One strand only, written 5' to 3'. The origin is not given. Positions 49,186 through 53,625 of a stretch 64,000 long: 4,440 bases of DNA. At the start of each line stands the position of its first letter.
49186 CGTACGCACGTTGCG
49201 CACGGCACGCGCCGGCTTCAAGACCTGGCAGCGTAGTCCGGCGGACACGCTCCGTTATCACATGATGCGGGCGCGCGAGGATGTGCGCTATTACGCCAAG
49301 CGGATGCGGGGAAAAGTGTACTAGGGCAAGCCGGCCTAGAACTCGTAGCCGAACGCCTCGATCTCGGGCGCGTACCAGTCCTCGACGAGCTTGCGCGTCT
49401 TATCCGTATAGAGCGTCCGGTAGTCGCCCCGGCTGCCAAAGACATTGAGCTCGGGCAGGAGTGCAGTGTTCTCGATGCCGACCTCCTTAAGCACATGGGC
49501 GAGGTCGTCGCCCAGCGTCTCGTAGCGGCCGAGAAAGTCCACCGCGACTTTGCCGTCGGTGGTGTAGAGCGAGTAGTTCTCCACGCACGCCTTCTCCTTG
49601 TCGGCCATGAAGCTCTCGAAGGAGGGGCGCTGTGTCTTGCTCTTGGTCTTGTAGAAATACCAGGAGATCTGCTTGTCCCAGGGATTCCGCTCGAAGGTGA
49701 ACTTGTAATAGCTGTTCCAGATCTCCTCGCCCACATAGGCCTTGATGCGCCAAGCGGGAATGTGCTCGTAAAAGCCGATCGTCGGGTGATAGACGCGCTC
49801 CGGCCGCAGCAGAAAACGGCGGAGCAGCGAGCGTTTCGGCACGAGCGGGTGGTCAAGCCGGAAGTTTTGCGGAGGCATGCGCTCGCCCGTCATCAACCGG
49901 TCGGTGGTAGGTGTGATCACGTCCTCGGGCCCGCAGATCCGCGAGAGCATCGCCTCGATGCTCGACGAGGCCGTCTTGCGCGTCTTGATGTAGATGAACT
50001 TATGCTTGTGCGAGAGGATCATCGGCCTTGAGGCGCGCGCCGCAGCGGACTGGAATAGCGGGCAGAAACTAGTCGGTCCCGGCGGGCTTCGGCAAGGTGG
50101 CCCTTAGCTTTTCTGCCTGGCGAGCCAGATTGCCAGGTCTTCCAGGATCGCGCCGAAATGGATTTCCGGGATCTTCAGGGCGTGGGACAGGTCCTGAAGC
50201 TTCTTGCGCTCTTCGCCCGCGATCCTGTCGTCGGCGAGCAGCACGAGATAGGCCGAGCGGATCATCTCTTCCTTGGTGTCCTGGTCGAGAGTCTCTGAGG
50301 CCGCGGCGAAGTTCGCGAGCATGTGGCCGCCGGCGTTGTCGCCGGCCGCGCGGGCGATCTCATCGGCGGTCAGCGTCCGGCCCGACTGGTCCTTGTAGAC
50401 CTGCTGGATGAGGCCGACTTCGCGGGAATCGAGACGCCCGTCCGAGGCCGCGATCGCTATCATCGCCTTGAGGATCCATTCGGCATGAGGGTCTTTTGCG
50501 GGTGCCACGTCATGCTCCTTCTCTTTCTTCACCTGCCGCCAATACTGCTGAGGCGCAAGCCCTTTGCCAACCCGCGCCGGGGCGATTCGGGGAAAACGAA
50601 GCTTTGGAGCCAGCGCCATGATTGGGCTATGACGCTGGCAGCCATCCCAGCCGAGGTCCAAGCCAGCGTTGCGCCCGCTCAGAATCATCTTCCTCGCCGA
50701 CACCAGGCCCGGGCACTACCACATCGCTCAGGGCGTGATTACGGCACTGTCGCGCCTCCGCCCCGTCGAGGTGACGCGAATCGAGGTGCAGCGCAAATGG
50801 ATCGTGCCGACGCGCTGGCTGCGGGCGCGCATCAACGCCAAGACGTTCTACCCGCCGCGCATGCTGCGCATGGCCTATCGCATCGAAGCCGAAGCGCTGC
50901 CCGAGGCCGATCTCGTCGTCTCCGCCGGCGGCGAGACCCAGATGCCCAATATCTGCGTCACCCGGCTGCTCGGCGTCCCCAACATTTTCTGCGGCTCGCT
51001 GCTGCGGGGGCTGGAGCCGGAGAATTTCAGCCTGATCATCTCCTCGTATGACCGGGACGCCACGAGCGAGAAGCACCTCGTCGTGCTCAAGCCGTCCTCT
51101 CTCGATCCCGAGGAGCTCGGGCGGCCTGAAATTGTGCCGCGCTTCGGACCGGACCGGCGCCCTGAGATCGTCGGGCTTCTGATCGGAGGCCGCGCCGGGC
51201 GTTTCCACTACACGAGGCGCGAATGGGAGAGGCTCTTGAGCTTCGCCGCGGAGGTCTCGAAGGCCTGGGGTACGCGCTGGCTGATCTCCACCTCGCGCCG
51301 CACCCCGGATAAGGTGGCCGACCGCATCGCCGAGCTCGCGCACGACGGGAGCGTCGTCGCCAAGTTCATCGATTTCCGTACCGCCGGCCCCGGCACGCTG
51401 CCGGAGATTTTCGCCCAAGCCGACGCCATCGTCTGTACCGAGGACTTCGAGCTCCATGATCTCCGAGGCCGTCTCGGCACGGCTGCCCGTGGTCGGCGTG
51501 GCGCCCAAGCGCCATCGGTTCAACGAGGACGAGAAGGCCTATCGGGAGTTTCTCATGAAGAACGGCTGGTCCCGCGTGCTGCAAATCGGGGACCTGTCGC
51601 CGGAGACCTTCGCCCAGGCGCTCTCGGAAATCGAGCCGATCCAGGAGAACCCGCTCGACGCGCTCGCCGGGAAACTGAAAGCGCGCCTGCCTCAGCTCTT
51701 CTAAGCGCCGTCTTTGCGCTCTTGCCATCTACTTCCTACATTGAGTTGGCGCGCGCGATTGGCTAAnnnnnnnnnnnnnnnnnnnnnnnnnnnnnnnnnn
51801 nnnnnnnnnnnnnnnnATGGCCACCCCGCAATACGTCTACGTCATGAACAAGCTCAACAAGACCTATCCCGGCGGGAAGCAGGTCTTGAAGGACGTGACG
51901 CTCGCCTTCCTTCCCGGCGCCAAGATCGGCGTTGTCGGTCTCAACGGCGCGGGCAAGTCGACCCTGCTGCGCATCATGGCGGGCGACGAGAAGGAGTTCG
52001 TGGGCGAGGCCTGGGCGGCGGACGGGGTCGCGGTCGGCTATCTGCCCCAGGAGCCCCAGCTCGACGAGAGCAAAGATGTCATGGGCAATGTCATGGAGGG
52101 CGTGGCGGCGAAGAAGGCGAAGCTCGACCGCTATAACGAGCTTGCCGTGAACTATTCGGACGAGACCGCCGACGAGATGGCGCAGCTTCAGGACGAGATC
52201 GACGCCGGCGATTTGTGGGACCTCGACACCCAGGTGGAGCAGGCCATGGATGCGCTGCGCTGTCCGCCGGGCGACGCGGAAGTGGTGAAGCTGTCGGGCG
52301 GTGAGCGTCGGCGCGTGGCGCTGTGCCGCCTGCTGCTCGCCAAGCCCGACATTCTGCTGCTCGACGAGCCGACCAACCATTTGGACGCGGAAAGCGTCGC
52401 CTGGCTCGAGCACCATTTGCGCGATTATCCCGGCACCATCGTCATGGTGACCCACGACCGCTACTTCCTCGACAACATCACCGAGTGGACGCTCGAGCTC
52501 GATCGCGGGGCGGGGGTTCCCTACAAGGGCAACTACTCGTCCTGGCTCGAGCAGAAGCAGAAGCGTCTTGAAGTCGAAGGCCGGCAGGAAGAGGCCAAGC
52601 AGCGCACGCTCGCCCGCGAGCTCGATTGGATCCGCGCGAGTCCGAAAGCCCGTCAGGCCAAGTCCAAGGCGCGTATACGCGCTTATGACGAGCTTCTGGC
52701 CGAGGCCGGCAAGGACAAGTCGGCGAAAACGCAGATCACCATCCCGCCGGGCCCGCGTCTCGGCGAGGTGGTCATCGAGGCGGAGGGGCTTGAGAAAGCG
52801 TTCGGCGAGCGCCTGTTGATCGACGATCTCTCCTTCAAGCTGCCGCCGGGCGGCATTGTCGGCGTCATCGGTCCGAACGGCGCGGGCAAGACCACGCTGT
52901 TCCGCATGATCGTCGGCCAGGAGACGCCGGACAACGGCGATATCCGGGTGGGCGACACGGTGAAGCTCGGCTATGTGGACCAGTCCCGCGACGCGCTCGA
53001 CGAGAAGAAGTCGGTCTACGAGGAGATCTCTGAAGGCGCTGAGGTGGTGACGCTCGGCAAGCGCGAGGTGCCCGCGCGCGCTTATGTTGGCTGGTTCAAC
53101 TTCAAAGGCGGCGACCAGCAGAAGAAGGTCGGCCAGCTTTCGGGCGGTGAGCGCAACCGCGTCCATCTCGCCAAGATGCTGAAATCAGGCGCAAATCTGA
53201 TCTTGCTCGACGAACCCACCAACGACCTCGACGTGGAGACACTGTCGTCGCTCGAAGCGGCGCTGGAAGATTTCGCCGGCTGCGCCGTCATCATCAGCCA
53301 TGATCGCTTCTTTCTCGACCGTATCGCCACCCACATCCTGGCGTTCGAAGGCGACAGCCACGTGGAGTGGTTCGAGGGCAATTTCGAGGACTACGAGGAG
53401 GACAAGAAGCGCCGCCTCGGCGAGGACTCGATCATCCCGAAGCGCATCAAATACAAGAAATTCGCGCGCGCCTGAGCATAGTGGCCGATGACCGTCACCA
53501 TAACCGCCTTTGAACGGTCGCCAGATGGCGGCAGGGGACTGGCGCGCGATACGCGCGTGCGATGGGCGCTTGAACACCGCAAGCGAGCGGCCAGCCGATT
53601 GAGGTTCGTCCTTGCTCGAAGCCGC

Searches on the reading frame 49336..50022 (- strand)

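Call 80: search_protein_families(library=pfam, proteins=[window:49336-50022:-], max_evalue=1e-8)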
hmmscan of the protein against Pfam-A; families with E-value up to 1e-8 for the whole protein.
window:49336-50022:- (228 aa): 1 family
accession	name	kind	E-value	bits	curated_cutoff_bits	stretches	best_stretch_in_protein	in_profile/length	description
PF03567.20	Sulfotransfer_2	-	1.8e-11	45.1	22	1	2-226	4-251/252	Sulfotransferase family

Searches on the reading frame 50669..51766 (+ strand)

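Call 80: search_protein_families(library=pfam, proteins=[window:50669-51766:+], max_evalue=1e-8)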
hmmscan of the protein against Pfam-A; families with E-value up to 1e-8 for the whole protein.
window:50669-51766:+ (365 aa): 1 family
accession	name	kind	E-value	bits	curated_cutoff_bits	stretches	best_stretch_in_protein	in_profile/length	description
PF06258.17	Mito_fiss_Elm1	-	1e-23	84.4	27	1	14-259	1-235/304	Mitochondrial fission ELM1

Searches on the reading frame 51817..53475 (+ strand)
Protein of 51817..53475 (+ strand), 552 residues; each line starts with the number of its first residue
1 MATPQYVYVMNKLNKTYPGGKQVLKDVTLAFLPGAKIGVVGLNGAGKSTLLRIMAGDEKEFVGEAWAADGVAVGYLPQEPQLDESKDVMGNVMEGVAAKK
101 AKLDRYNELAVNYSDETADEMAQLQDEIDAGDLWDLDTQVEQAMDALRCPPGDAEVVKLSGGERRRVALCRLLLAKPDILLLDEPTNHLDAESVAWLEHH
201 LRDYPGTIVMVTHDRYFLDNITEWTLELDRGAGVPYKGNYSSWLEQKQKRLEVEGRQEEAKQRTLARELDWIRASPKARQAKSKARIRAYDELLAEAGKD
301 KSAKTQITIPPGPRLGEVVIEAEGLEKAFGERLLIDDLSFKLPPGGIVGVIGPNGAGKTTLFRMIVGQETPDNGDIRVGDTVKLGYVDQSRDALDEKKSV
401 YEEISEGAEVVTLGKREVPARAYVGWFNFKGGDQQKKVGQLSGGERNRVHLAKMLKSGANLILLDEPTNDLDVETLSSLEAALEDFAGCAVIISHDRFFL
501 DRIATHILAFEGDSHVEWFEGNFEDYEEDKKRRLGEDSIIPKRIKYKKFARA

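Call 80: search_protein_families(library=pfam, proteins=[window:51817-53475:+], max_evalue=1e-8)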
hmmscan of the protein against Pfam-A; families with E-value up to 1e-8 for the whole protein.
window:51817-53475:+ (552 aa): 3 families
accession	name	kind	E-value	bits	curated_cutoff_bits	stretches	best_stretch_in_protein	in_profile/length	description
PF00005.33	ABC_tran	-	8.9e-53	179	25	2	336-469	2-137/137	ABC transporter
PF12848.13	ABC_tran_Xtn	-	1.9e-14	53.9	25.9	1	226-295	1-71/85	ABC transporter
PF13304.12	AAA_21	-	1.1e-12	49.1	27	0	347-365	1-19/304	AAA domain, putative AbiEii toxin, Type IV TA system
